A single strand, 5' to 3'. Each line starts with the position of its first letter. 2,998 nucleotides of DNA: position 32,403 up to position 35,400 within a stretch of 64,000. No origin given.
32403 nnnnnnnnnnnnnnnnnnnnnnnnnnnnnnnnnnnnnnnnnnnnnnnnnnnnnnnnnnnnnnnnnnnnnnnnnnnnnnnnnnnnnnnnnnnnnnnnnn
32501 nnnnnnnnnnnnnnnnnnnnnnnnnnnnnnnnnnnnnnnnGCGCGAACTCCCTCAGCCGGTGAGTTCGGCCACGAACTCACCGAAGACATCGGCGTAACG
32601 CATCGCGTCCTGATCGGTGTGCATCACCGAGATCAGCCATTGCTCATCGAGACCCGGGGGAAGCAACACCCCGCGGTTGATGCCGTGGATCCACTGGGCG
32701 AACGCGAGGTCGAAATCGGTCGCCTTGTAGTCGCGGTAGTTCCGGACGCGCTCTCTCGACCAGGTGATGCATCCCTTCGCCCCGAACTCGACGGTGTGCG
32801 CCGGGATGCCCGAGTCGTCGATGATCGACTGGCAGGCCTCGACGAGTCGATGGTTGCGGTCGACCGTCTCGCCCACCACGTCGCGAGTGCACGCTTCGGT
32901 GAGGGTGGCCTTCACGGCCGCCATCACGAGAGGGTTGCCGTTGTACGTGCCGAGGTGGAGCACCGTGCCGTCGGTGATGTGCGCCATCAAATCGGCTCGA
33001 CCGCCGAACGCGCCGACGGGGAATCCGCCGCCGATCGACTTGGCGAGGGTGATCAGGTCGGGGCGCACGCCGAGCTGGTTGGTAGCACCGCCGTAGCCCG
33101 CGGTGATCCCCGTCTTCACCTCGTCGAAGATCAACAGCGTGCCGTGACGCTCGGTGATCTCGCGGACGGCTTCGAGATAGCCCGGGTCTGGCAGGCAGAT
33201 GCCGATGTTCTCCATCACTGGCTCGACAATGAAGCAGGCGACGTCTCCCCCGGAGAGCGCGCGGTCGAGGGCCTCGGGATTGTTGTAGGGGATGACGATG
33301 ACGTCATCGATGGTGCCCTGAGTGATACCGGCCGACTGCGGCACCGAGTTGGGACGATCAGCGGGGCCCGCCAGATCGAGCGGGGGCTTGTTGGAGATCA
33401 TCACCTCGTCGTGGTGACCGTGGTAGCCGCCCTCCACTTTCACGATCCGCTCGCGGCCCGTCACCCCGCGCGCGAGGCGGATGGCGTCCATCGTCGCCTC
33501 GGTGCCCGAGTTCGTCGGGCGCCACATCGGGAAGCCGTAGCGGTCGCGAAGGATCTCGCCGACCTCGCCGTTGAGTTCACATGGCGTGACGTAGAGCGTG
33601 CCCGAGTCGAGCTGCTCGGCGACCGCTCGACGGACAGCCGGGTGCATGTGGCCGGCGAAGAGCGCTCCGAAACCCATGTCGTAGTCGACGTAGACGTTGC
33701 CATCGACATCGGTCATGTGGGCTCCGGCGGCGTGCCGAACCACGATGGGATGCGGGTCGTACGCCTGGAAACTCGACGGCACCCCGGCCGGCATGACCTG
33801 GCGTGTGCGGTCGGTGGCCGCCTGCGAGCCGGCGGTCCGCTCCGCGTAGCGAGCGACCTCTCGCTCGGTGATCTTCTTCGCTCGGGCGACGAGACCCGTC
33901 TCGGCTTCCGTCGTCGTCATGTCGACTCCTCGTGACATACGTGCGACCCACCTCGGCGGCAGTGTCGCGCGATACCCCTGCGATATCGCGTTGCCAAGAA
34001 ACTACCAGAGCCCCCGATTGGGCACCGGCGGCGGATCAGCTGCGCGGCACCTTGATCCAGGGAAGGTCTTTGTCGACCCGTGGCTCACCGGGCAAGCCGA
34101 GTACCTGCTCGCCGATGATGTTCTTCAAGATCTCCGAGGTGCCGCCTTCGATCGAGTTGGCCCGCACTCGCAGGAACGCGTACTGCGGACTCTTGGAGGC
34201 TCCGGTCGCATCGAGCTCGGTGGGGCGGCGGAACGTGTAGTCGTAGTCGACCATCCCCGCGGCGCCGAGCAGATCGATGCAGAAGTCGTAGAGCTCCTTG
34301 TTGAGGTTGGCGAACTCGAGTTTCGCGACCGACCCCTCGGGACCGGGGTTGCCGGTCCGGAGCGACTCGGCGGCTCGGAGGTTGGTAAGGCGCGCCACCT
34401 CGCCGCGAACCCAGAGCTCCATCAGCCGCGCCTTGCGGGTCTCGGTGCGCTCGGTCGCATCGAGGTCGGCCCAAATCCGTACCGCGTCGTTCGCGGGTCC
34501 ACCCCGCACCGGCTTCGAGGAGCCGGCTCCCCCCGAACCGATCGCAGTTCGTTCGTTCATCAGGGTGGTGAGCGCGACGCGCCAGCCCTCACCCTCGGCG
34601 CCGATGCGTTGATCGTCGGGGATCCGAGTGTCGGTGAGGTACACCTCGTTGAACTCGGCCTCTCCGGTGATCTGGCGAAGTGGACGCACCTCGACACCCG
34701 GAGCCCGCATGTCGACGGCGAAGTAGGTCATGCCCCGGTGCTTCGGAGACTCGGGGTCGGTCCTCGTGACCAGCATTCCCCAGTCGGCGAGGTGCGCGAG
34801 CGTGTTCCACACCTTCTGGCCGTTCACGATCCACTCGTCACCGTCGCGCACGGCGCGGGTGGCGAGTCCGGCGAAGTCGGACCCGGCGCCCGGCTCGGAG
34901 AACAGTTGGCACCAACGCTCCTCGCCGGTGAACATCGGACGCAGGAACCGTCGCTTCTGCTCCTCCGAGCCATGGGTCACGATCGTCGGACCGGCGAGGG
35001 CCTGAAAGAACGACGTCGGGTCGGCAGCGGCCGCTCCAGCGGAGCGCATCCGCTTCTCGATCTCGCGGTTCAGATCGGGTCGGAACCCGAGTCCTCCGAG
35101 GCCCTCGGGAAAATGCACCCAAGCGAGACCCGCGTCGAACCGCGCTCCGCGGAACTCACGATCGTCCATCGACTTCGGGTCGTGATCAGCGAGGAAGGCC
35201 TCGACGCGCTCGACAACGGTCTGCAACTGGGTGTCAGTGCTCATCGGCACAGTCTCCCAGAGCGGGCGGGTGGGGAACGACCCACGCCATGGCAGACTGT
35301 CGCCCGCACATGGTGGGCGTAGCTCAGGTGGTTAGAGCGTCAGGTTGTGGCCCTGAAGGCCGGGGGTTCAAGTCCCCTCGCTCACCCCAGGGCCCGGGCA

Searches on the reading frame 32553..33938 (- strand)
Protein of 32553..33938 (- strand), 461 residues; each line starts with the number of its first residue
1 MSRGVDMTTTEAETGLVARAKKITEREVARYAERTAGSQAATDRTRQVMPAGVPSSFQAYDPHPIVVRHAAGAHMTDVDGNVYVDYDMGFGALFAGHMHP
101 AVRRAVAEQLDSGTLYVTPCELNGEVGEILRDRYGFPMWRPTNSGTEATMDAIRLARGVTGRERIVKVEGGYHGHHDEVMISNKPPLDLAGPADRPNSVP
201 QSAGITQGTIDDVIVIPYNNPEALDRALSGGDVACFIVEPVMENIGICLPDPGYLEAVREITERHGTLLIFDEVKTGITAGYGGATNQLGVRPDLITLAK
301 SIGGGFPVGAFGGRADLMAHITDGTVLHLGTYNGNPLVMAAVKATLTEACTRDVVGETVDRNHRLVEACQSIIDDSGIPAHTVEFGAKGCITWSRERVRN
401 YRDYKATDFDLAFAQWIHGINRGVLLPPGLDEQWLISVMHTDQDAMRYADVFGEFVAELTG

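Call 24: search_protein_families(library=ncbifam, proteins=[window:32553-33938:-], max_evalue=1e-25)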
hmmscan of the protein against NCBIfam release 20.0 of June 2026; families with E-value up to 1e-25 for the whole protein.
window:32553-33938:- (461 aa): 46 families (the best 25 are shown)
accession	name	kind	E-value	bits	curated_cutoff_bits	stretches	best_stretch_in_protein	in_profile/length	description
NF000818.0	PRK00062.1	subfamily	4.4e-109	365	398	1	37-458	5-426/429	glutamate-1-semialdehyde 2,1-aminomutase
TIGR00713.1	hemL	equivalog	2.9e-103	345.8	527.3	1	43-444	7-408/423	glutamate-1-semialdehyde 2,1-aminomutase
NF041362.1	GntE_guanitoxin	equivalog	4.1e-98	328.7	525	1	36-445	6-422/426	guanitoxin biosynthesis PLP-dependent transaminase GntE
NF009055.0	PRK12389.1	equivalog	3.5e-91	306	637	1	38-449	6-418/431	glutamate-1-semialdehyde 2,1-aminomutase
NF005453.0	PRK07046.1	subfamily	1.9e-87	293.7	425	1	17-460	9-452/453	transaminase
NF001864.0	PRK00615.1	equivalog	3e-60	204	706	1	44-449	13-418/433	glutamate-1-semialdehyde aminotransferase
NF004856.0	PRK06209.1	equivalog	2e-50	171.6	486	1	36-451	9-408/450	glutamate-1-semialdehyde 2,1-aminomutase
NF002874.0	PRK03244.1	equivalog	4.2e-50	170.7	457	1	57-371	19-321/399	acetylornithine transaminase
TIGR00707.1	argD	subfamily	9.2e-49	166.2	410.05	1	212-374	151-311/381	acetylornithine/succinylornithine family transaminase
NF002797.0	PRK02936.1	equivalog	5.9e-48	163.5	496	1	57-370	5-304/385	acetylornithine transaminase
NF005993.0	PRK08117.1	subfamily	1.7e-45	155.4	574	1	224-358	199-332/433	aspartate aminotransferase family protein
NF004426.0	PRK05769.1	equivalog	4e-45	154.4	552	1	216-350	205-337/441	acetyl ornithine aminotransferase family protein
TIGR01885.1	Orn_aminotrans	equivalog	6.9e-45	153.5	378.4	1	56-346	12-300/402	ornithine--oxo-acid transaminase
NF053554.1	prodigi_MAP_PigE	equivalog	1.9e-42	145.6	850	1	56-373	393-707/837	prodigiosin MAP biosynthesis aminotransferase PigE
NF049976.1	AmadipTransam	equivalog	7e-42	143.8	650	0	230-371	188-328/416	2-aminoadipate transaminase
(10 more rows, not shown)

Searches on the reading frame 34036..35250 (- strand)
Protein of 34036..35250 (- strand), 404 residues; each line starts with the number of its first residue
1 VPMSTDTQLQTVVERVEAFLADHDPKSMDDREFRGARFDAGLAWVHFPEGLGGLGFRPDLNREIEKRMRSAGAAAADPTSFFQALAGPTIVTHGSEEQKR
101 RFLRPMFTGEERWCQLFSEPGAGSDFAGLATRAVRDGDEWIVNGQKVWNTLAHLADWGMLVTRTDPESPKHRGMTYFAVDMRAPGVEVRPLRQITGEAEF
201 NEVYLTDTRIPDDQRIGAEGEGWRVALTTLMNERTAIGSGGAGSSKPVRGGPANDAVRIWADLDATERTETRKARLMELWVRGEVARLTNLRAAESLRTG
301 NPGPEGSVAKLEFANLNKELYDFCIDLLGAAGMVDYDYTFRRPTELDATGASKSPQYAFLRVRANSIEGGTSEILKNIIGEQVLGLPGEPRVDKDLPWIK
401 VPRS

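Call 24: search_protein_families(library=ncbifam, proteins=[window:34036-35250:-], max_evalue=1e-25)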
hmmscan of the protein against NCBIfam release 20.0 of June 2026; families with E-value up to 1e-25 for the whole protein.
window:34036-35250:- (404 aa): 4 families
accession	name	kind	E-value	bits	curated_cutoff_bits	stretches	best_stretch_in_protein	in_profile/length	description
TIGR03204.1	pimC_large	equivalog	1.2e-55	189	623.85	1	40-386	52-395/395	pimeloyl-CoA dehydrogenase large subunit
NF043006.1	CyhCrbnylCoADH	equivalog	2.6e-27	95.8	650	1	6-240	13-247/380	cyclohexane-1-carbonyl-CoA dehydrogenase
NF045652.1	ProlPCPDhRedW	equivalog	8.7e-27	93.9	650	1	80-335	87-342/376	L-prolyl-[peptidyl-carrier protein] dehydrogenase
NF008997.0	PRK12341.1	equivalog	3.1e-26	92.4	537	0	16-244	25-252/382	acyl-CoA dehydrogenase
